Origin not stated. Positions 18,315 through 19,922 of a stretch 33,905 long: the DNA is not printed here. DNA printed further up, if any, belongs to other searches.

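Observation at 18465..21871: B12-riboswitch-controlled TonB receptor paired with a T9SS-exported beta-propeller: possible BtuG-like cobalamin-capture module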

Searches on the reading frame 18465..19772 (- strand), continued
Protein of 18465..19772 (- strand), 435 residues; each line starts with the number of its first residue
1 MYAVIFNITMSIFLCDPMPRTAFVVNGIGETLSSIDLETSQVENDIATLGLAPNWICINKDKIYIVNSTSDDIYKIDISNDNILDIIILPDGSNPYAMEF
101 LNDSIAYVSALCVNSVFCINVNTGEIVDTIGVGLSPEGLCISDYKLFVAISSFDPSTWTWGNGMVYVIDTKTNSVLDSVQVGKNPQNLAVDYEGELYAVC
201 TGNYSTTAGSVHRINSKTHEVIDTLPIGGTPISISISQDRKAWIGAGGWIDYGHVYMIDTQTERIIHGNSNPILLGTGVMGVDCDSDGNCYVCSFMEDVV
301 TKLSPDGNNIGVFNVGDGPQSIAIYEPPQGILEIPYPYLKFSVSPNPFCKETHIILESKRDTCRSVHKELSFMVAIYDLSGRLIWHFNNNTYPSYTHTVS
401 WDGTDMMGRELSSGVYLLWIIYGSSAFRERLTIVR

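Call 37: search_solved_structures(query=P0038, max_evalue=0.00001, show_alignments=5)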
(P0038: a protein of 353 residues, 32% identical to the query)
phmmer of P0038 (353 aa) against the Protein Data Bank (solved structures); distinct sequences matched with E-value up to 0.00001: 13.
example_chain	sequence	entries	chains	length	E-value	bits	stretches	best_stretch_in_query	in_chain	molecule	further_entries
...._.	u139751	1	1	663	4.5e-75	256.2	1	9-352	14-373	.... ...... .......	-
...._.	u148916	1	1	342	2.6e-72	247.1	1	35-352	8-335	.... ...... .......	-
8ptd_A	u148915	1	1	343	2.6e-72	247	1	35-352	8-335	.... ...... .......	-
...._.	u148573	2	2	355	6.3e-27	97.8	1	7-352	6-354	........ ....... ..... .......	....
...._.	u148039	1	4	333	9e-24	87.4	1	33-352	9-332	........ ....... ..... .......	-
8puj_A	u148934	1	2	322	8.9e-23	84.1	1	38-352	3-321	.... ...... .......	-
8bmx_D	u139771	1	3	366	1.6e-22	83.3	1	7-352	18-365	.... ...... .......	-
8bn0_A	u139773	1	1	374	4.1e-22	81.9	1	29-352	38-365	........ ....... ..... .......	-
8bmy_A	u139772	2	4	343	1.6e-21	80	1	36-352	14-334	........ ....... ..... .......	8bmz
8baz_A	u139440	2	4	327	5.7e-21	78.2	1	39-352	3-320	Surface layer protein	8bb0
8bai_A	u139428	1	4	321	6.1e-21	78.1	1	39-352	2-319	Surface layer protein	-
3dsm_A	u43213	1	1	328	6.6e-21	78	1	39-352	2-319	uncharacterized protein BACUNI_02894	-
1l0q_A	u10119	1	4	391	1.6e-16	63.6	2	82-223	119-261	Surface layer protein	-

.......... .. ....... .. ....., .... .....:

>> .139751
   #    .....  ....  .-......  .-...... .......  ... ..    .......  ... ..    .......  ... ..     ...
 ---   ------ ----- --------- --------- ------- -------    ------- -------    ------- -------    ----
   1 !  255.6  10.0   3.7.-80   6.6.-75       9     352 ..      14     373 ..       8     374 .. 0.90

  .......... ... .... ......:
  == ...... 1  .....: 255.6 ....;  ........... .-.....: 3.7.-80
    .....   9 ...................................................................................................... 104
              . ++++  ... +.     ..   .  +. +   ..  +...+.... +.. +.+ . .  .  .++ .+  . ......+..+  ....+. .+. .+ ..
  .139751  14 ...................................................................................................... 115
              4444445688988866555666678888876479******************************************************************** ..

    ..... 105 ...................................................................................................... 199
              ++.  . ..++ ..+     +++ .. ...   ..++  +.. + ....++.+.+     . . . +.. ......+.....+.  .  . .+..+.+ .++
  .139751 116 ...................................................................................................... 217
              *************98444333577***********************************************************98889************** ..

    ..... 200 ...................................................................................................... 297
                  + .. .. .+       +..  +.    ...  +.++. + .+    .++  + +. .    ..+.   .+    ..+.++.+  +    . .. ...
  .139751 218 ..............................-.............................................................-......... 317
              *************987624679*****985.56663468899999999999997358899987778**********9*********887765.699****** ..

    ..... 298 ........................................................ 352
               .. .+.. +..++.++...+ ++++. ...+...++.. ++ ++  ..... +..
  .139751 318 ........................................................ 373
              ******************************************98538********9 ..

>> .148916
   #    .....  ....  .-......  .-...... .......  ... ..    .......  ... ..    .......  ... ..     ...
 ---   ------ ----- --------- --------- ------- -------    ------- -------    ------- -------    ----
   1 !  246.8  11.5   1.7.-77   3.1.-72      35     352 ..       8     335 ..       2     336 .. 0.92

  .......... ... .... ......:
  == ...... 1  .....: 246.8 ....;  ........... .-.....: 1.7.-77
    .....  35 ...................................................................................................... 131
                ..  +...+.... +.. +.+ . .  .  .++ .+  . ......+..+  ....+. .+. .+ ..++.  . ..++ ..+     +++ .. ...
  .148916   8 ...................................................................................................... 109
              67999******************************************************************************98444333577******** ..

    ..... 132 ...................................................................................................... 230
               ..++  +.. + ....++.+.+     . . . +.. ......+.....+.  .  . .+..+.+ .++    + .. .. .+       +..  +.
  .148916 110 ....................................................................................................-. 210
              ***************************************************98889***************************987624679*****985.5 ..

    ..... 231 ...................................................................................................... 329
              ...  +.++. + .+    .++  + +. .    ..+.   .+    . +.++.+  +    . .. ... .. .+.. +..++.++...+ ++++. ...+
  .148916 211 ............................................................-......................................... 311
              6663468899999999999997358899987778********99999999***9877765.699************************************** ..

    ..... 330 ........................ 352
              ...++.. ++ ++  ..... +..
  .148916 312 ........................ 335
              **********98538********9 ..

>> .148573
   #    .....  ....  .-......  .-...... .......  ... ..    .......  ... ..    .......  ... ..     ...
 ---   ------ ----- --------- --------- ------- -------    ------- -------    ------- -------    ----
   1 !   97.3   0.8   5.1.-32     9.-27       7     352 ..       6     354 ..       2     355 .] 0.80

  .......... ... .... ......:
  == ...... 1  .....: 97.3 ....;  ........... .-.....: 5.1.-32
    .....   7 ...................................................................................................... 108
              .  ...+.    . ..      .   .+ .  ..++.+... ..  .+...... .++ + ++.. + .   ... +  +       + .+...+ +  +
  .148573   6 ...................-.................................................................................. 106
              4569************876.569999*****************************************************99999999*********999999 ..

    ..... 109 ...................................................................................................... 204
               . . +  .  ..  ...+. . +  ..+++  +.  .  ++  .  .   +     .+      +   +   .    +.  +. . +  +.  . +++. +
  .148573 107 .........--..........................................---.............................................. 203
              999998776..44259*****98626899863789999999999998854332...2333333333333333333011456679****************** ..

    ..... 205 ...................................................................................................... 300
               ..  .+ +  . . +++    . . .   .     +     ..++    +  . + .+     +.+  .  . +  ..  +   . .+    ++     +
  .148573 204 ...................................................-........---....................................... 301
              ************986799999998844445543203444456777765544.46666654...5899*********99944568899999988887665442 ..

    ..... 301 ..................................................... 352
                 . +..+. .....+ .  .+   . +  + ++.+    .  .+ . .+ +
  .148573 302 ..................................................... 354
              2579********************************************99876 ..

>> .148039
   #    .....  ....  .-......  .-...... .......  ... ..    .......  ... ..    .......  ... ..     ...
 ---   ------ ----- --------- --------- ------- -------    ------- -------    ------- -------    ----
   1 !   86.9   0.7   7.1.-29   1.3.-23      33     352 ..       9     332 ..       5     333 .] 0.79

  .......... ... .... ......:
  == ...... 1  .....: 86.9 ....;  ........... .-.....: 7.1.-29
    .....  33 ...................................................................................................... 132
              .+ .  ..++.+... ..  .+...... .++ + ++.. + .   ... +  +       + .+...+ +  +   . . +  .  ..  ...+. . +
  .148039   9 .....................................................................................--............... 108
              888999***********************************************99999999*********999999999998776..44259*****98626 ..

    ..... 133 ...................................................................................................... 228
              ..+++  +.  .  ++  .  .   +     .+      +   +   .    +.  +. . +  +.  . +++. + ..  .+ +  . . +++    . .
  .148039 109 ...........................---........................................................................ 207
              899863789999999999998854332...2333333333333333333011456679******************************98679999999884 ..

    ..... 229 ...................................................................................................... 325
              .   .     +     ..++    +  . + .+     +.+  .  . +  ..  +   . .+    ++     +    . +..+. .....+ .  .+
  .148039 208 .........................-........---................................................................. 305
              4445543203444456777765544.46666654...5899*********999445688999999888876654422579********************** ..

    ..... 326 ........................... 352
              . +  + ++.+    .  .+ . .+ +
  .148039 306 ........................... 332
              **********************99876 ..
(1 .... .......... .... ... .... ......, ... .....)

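Call 41: search_protein_families(library=pfam, proteins=[L007:7640-8644:+, L007:8670-9752:+, L007:9755-10558:+, L007:10560-12005:+, L010:11219-12547:+, L010:12544-13167:+, L026:1577-2611:+, L026:2643-3821:+, L026:6929-7720:+, L002:3546-4844:+], max_evalue=0.001)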
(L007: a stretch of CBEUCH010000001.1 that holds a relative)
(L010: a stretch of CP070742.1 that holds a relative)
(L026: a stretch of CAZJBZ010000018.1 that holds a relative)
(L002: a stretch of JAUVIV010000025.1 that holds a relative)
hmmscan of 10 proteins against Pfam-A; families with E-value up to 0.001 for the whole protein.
L007:7640-8644:+ (334 aa): 1 family
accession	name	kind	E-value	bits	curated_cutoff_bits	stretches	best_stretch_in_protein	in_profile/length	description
PF07136.16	DUF1385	-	6.7e-75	251.7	22.1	1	77-323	3-224/227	Protein of unknown function (DUF1385)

L007:8670-9752:+ (360 aa): 2 families
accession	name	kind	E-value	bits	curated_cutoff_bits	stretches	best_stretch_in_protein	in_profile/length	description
PF03462.23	PCRF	-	1.5e-69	234.1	24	1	13-206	2-194/194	PCRF domain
PF00472.26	RF-1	-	1.6e-42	144.6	35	1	214-323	2-116/116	RF-1 domain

L007:9755-10558:+ (267 aa): 0 families

L007:10560-12005:+ (481 aa): 2 families
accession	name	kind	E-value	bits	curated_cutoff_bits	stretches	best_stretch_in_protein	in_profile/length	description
PF19289.4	PmbA_TldD_3rd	-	3.5e-40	137.9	22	1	238-480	3-219/220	PmbA/TldA metallopeptidase C-terminal domain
PF01523.21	PmbA_TldD_1st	-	1.5e-14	54.3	20.9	1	23-87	1-65/65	PmbA/TldA metallopeptidase domain 1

L010:11219-12547:+ (442 aa): 2 families
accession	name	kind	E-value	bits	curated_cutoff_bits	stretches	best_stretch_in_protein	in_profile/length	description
PF19289.4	PmbA_TldD_3rd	-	5.2e-52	176.6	22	1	218-439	1-218/220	PmbA/TldA metallopeptidase C-terminal domain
PF01523.21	PmbA_TldD_1st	-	2.6e-05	24.7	20.9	1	23-86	2-65/65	PmbA/TldA metallopeptidase domain 1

L010:12544-13167:+ (207 aa): 0 families

L026:1577-2611:+ (344 aa): 1 family
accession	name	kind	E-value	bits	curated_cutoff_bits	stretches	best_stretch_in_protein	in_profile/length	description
PF02368.24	Big_2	-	1.7e-05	25.1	22.8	0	31-99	5-70/79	Bacterial Ig-like domain (group 2)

L026:2643-3821:+ (392 aa): 0 families

L026:6929-7720:+ (263 aa): 2 families
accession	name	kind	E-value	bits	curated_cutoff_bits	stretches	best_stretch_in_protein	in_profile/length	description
PF03544.19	TonB_C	-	1.4e-19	70.7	24.6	1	187-250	1-63/79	Gram-negative bacterial TonB protein C-terminal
PF13103.11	TonB_2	-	1.3e-05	25.7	22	1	196-246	20-70/85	TonB C terminal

L002:3546-4844:+ (432 aa): 1 family
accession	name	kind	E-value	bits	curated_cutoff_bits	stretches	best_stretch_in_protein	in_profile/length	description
PF18962.6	Por_Secre_tail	-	1.2e-08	35.5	27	1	354-427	2-72/75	Secretion system C-terminal sorting domain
